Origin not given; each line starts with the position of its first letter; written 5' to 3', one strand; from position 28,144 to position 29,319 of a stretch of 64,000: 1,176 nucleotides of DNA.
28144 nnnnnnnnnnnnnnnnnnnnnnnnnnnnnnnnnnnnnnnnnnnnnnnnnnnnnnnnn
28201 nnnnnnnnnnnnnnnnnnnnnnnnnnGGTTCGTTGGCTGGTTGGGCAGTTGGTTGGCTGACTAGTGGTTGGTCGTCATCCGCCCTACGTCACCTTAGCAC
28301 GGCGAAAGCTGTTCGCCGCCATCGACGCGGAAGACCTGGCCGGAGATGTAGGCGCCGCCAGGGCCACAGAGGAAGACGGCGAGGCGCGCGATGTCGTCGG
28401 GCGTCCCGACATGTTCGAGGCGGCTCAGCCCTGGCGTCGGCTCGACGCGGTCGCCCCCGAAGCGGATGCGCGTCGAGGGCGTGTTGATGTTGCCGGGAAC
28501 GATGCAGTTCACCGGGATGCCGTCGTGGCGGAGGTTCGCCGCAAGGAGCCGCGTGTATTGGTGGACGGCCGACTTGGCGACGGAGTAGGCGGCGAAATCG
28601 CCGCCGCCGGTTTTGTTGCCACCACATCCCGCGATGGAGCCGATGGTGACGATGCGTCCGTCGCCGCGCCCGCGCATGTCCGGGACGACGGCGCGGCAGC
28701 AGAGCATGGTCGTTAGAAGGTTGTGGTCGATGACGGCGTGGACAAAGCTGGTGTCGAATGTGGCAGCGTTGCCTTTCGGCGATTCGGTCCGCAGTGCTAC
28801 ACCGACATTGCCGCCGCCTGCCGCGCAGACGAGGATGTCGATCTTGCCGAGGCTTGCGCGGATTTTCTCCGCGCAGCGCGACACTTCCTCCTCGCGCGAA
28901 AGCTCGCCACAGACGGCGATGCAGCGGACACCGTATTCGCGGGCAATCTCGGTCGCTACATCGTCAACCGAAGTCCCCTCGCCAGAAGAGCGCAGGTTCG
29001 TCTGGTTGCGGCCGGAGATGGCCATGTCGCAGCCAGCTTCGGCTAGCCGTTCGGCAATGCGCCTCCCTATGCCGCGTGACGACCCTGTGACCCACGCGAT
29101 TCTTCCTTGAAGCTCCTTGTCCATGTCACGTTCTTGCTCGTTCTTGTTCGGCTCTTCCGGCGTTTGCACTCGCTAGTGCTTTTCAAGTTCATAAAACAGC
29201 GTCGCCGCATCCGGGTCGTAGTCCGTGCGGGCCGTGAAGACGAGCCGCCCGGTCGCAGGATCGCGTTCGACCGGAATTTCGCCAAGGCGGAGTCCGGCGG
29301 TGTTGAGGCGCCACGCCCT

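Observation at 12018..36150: Conserved 60-nt element upstream of glycoside-hydrolase genes, with leaderless-type geometry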

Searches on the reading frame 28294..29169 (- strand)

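Call 9: search_protein_families(library=pfam, proteins=[window:28294-29169:-])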
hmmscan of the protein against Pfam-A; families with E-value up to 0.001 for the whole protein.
window:28294-29169:- (291 aa): 3 families
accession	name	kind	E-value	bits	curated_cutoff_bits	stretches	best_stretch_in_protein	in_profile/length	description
PF13561.12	adh_short_C2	-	1.7e-41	142.8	27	1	31-285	5-234/236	Enoyl-(Acyl carrier protein) reductase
PF00106.31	adh_short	-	1e-38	133.2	26.6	1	24-233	2-187/195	short chain dehydrogenase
PF08659.16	KR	-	6.7e-05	23.3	22.6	1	26-120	4-92/180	KR domain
